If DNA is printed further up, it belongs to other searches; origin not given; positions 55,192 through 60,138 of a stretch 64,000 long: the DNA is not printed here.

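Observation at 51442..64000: One coupled gene train joining two unknown proteins, a Druantia-III-like pair and a type III-like R-M: candidate composite defence system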

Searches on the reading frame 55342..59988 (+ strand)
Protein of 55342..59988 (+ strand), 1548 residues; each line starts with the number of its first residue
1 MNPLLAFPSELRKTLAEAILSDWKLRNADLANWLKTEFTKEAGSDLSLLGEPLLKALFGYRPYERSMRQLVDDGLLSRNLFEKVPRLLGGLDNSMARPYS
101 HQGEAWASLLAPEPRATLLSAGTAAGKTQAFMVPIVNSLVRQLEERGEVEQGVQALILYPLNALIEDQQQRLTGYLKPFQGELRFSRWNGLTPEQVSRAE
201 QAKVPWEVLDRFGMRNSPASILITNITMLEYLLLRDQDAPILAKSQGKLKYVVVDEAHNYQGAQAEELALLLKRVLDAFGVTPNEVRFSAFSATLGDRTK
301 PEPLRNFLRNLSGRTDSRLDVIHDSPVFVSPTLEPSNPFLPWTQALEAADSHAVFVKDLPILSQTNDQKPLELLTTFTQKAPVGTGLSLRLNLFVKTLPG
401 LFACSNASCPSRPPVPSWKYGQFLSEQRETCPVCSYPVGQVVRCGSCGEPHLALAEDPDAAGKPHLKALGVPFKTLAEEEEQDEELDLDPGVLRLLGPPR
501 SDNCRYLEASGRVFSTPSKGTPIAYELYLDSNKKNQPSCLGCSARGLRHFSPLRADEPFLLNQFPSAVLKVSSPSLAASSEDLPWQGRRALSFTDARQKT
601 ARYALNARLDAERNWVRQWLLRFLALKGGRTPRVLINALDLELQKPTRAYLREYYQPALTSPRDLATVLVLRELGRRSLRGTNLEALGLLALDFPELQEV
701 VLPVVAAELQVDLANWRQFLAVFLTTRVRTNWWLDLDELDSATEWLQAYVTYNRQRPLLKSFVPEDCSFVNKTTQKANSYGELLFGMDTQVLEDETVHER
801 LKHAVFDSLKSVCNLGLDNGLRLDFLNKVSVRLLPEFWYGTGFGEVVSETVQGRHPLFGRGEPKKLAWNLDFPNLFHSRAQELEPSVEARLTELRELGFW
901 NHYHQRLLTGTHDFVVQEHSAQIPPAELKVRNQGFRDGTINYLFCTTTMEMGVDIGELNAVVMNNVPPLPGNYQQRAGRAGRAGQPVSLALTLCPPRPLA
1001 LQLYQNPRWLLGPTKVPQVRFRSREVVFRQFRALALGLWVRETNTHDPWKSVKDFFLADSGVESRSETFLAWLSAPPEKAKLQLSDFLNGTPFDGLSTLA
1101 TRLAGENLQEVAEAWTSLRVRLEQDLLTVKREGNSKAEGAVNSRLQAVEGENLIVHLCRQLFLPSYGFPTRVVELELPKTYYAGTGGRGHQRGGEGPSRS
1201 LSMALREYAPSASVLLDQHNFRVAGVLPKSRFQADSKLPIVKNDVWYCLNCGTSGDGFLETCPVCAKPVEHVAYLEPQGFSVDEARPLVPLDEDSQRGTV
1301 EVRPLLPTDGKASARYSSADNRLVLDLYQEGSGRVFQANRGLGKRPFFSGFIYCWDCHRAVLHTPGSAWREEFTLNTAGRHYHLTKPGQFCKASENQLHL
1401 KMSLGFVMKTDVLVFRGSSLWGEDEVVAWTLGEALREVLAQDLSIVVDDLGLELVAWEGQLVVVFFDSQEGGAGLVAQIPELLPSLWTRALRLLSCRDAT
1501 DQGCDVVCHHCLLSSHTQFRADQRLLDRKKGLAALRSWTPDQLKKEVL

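Call 6: search_protein_families(library=pfam, proteins=[window:55342-59988:+], max_evalue=0.01)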
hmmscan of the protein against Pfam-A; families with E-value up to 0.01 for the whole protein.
window:55342-59988:+ (1548 aa): 4 families
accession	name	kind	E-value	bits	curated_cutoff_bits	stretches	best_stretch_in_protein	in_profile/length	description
PF00270.35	DEAD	-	8.2e-22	78.1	26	1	100-296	2-161/167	DEAD/DEAH box helicase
PF00271.37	Helicase_C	-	2e-12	47.7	23.5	1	907-984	33-110/110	Helicase conserved C-terminal domain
PF09369.15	MZB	-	1.7e-09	38.7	24.2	1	1432-1512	2-80/80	MrfA Zn-binding domain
PF04851.21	ResIII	-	0.00066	20.1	22.5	1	98-271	4-149/164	Type III restriction enzyme, res subunit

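Call 7: search_protein_families(library=padloc, proteins=[window:55342-59988:+], max_evalue=0.01)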
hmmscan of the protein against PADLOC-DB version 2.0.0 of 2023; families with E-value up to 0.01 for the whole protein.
window:55342-59988:+ (1548 aa): 41 families (the best 25 are shown)
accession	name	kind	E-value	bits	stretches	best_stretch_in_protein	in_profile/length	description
PDLC00037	DruE3|DruE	-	6.3e-302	1003.7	3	658-1539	758-1676/2055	SNF2 family N-terminal domain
PDLC00035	DruE3|DruE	-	5.5e-229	761.3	3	7-329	10-334/1460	SNF2 family N-terminal domain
PDLC00036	DruE3|DruE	-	3.2e-190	632.7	4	9-487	10-496/2023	SNF2 family N-terminal domain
PDLC00013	DruE1|DruE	-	3e-126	421.2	4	937-1544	1080-1682/1776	SNF2 family N-terminal domain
PDLC00015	DruE2|DruE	-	1.2e-80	269.8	5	940-1517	1171-1753/1887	SNF2 family N-terminal domain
PDLC00014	DruE2|DruE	-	9.2e-78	260.1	5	939-1538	1199-1810/1928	SNF2 family N-terminal domain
PDLC00051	DruE4|DruE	-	1.5e-69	232.9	5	939-1418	1124-1563/1829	SNF2 family N-terminal domain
PDLC03960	SngC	-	1.4e-29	101.4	2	114-314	40-211/720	-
PDLC02896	DpdJ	-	2.2e-18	63.4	2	109-172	175-236/1487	DpdJ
PDLC02503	BrxHI|BrxHII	-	4.3e-18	63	2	102-311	29-207/698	BrxHI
PDLC02501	BrxHI|BrxHII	-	7.1e-16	55.5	2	101-320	27-217/925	BrxHI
PDLC02569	DrmA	-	1.6e-12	44.1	2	943-991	833-881/1095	DrmA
PDLC02570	DrmA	-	6.4e-12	42.6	2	932-1014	574-655/851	DrmA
PDLC02897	DpdJ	-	5.2e-09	32.4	1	88-279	90-272/1570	DpdJ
PDLC00937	Cas3d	-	2e-08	31.9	1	101-278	1-175/357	"CRISPR-associated helicase Cas3, subtype CYANO"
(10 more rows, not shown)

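Call 8: search_protein_families(library=ncbifam, proteins=[window:55342-59988:+], max_evalue=0.01)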
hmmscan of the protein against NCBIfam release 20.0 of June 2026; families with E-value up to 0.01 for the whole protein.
window:55342-59988:+ (1548 aa): 17 families
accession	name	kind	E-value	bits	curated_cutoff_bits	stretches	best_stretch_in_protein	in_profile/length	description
TIGR03817.1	DECH_helic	hypoth_equivalog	2.3e-27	95.6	874.1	2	94-293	33-205/742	helicase/secretion neighborhood putative DEAH-box helicase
TIGR04121.1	DEXH_lig_assoc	equivalog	1.2e-19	69.6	850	2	97-313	13-199/804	ligase-associated DNA damage response DEXH box helicase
NF041067.1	DpdJ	equivalog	3.3e-14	51.6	800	2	111-170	167-223/1482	protein DpdJ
NF010338.0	PRK13767.1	equivalog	1.1e-12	47.1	849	1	115-279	49-205/877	ATP-dependent helicase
NF053711.1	RNA_heli_RhlE1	exception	2.6e-09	36.3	750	2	933-986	288-341/434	RNA helicase RhlE1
NF053636.1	DDHlcsCsdAPsy1082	equivalog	3e-09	35.9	890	2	96-169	24-91/512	DEAD/DEAH box helicase CsdA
NF007882.0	PRK10590.1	equivalog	5.5e-09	35.5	743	1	934-985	290-341/456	ATP-dependent RNA helicase RhlE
TIGR03158.1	cas3_cyano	exception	7.4e-08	31.9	69.1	1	101-278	1-175/357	type I-D CRISPR-associated helicase Cas3'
NF053631.1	RNA_helic_CshA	equivalog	1.4e-07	30.8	646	1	934-993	282-340/434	degradosome RNA helicase CshA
NF002340.1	PRK01297.1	equivalog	1.1e-06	27.7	564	1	932-985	292-345/372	ATP-dependent RNA helicase RhlB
NF007284.0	PRK09751.1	equivalog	2e-06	25.3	1496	0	96-283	28-207/1538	ATP-dependent helicase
NF008394.0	PRK11192.1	equivalog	1e-05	24.6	507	1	935-985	293-343/441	ATP-dependent RNA helicase SrmB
TIGR02621.3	cas3_GSU0051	exception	0.00012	21.1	400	0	935-992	328-383/854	type I-G CRISPR-associated helicase/endonuclease Cas3g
NF008744.0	PRK11776.1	equivalog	0.00013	20.7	524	1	935-996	288-348/460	ATP-dependent RNA helicase DbpA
NF053710.1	RNA_heli_RhlE2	exception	0.00065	18.2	925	0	935-986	295-346/635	RNA helicase RhlE2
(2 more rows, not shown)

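Call 22: find_encoding_contigs(protein=window:55342-59985:+, flank=10000, max_places=4)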
Protein window:55342-59985:+ (1548 aa): 6 contigs read that carry it; 4 places shown.
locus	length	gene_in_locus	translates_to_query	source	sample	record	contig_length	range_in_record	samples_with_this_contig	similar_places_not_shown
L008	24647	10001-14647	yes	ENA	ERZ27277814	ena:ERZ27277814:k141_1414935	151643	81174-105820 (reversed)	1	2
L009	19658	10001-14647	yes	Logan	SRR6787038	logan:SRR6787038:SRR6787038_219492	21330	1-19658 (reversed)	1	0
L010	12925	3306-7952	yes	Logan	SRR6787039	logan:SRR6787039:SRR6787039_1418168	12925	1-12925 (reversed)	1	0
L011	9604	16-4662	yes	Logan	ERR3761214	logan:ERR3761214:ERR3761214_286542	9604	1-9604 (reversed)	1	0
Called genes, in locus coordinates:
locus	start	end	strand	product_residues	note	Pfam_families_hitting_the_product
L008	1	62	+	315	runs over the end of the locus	PF01368:DHH, PF02272:DHHA1 (weak)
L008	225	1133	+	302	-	-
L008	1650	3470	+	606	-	PF08439:Peptidase_M3_N, PF01432:Peptidase_M3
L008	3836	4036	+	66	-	-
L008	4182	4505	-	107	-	-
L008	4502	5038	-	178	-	PF10021:PARG_cat_microb (weak)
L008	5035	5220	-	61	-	-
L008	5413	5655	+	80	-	-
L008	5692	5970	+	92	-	-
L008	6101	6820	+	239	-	-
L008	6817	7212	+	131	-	-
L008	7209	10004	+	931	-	PF27201:YjiT_N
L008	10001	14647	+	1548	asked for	PF00270:DEAD, PF27116:YjiV_N, PF00271:Helicase_C, PF09369:MZB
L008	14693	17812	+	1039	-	PF04851:ResIII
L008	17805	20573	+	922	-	PF01555:N6_N4_Mtase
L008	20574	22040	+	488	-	PF02646:RmuC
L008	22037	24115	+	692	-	PF00580:UvrD-helicase, PF13245:AAA_19 (weak), PF13604:AAA_30 (faint), PF00580:UvrD-helicase (weak), PF13361:UvrD_C, PF13538:UvrD_C_2 (faint)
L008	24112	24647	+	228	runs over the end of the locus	PF03749:SfsA (weak)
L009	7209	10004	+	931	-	PF27201:YjiT_N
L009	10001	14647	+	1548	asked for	PF00270:DEAD, PF27116:YjiV_N, PF00271:Helicase_C, PF09369:MZB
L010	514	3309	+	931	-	PF27201:YjiT_N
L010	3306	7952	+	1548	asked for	PF00270:DEAD, PF27116:YjiV_N, PF00271:Helicase_C, PF09369:MZB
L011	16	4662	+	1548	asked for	PF00270:DEAD, PF27116:YjiV_N, PF00271:Helicase_C, PF09369:MZB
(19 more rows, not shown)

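Call 23: find_related_loci(query=window:55342-59985:+, collection=genome_contigs, flank=10000)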
Query window:55342-59985:+ (1548 aa) in genome_contigs; peptide patterns used: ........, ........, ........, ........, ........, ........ (x = any residue, [..] = any of these).
286 stretches matched a pattern, but none encodes a relative of the query by tblastn (E <= 1e-3).

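Call 24: find_homologous_proteins(query=window:55342-59985:+, max_evalue=1e-50)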
Query window:55342-59985:+ (1548 aa): 369 proteins with E <= 1e-50 among 8000 candidates; the best 120 are listed.
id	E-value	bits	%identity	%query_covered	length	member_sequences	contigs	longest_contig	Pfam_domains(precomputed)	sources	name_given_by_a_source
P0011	0.0e+0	3580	100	100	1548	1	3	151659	PF00270.36,PF09369.16,PF00271.38,PF27116.1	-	-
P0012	0.0e+0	1671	49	100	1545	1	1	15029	PF00270.36,PF09369.16,PF00271.38,PF27116.1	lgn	-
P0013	0.0e+0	1488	48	94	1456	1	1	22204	PF00270.36,PF09369.16,PF00271.38,PF04851.22,PF27116.1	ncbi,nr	ncbi:MAG: DEAD/DEAH box helicase [Spirochaetales bacterium]|nr:DEAD/DEAH box helicase [Spirochaetale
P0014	0.0e+0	1324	44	99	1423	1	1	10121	PF00270.36,PF09369.16,PF00271.38,PF04851.22,PF27116.1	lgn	-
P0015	4.6e-166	573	30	98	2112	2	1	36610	PF00270.36,PF09369.16,PF00271.38,PF27116.1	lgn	-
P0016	5.5e-165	569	31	99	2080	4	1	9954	PF00270.36,PF09369.16,PF00271.38,PF04851.22,PF27116.1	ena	-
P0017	1.0e-162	561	30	99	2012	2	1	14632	PF00270.36,PF09369.16,PF00271.38,PF27116.1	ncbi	-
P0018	5.8e-162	559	29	98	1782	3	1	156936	PF00270.36,PF09369.16,PF00271.38,PF27116.1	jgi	-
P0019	9.0e-162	558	29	98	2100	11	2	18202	PF00270.36,PF09369.16,PF00271.38,PF27116.1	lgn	-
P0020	3.0e-161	557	30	99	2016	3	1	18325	PF00270.36,PF09369.16,PF00271.38,PF27116.1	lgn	-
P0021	4.6e-157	543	31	98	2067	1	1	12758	PF00270.36,PF00271.38,PF27116.1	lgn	-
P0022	1.2e-156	541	30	99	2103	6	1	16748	PF00270.36,PF00271.38,PF27116.1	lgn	-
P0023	3.7e-156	540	34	39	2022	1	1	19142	PF00270.36,PF09369.16,PF00271.38,PF27116.1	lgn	-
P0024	9.8e-156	538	28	98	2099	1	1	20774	PF00270.36,PF00271.38,PF27116.1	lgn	-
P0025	1.7e-155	538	29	98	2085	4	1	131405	PF00270.36,PF09369.16,PF00271.38,PF27116.1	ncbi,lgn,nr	ncbi:MAG: DEAD/DEAH box helicase [Rhodocyclaceae bacterium]|nr:DEAD/DEAH box helicase [Rhodocyclacea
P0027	3.2e-154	533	29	99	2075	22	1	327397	PF00270.36,PF09369.16,PF00271.38,PF04851.22,PF27116.1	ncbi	ncbi:DEAD/DEAH box helicase [Vibrio parahaemolyticus]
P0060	3.8e-147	510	29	100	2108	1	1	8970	PF00270.36,PF09369.16,PF00271.38,PF27116.1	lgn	-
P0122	2.4e-137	477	27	98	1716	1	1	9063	PF00270.36,PF09369.16,PF00271.38,PF04851.22,PF27116.1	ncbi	-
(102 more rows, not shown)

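Call 25: find_encoding_contigs(protein=P0012, flank=10000, max_places=2)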
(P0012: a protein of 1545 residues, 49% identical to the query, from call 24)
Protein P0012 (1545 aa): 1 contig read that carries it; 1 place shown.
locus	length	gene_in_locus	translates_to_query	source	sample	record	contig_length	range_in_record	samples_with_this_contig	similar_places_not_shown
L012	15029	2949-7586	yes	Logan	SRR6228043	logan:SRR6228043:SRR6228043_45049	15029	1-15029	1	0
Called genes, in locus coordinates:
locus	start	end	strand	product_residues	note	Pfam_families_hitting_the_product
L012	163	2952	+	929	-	PF27201:YjiT_N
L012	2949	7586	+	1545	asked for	PF00270:DEAD, PF27116:YjiV_N, PF00271:Helicase_C, PF09369:MZB (weak)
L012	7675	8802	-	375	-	-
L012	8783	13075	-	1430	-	PF13401:AAA_22 (faint)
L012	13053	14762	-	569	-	-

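Call 26: find_encoding_contigs(protein=P0013, flank=10000, max_places=2)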
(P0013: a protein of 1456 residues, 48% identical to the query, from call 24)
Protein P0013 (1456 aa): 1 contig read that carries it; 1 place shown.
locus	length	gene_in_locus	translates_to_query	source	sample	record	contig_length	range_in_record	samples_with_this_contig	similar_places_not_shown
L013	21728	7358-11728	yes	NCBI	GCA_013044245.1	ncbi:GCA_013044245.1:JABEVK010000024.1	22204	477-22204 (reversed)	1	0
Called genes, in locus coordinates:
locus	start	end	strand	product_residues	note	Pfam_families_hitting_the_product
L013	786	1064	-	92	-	PF09827:CRISPR_Cas2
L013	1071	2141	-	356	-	PF01867:Cas_Cas1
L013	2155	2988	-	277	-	PF27225:AF_1859_N, PF10040:CRISPR_Cas6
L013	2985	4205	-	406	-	-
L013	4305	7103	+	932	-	PF27201:YjiT_N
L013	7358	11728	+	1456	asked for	PF00270:DEAD, PF04851:ResIII (weak), PF27116:YjiV_N, PF00271:Helicase_C, PF09369:MZB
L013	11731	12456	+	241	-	PF00106:adh_short, PF08659:KR (weak), PF13561:adh_short_C2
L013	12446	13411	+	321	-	PF01408:GFO_IDH_MocA, PF22725:GFO_IDH_MocA_C3 (weak), PF02894:GFO_IDH_MocA_C (weak)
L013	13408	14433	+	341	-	PF13424:TPR_12 (weak)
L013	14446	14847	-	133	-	PF27247:MJ1673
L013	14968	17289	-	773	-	PF00072:Response_reg, PF13188:PAS_8 (faint), PF00512:HisKA, PF02518:HATPase_c, PF00072:Response_reg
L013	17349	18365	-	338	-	PF01207:Dus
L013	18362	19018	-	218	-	PF00117:GATase, PF07722:Peptidase_C26 (weak)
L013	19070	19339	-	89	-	PF16842:RRM_occluded, PF00076:RRM_1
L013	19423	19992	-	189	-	PF00929:RNase_T, PF13482:RNase_H_2 (weak), PF16473:Rv2179c-like (weak), PF21762:DEDDh_C (weak)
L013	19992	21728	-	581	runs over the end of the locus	PF02878:PGM_PMM_I, PF02879:PGM_PMM_II, PF02880:PGM_PMM_III, PF00408:PGM_PMM_IV (faint)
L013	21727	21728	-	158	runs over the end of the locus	PF00702:Hydrolase, PF13419:HAD_2, PF13242:Hydrolase_like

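Call 27: find_encoding_contigs(protein=P0014, flank=10000, max_places=2)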
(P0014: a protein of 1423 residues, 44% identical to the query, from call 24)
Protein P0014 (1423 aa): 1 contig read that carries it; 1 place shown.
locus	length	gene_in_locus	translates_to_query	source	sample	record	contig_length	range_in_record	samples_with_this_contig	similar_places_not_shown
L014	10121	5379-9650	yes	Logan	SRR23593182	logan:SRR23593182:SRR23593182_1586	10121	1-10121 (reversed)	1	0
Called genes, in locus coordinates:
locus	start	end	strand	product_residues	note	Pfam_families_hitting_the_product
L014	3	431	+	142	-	?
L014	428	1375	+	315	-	-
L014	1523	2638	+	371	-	PF09651:Cas_APE2256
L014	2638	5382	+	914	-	PF27201:YjiT_N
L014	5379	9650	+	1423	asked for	PF00270:DEAD, PF04851:ResIII (weak), PF27116:YjiV_N, PF00271:Helicase_C, PF09369:MZB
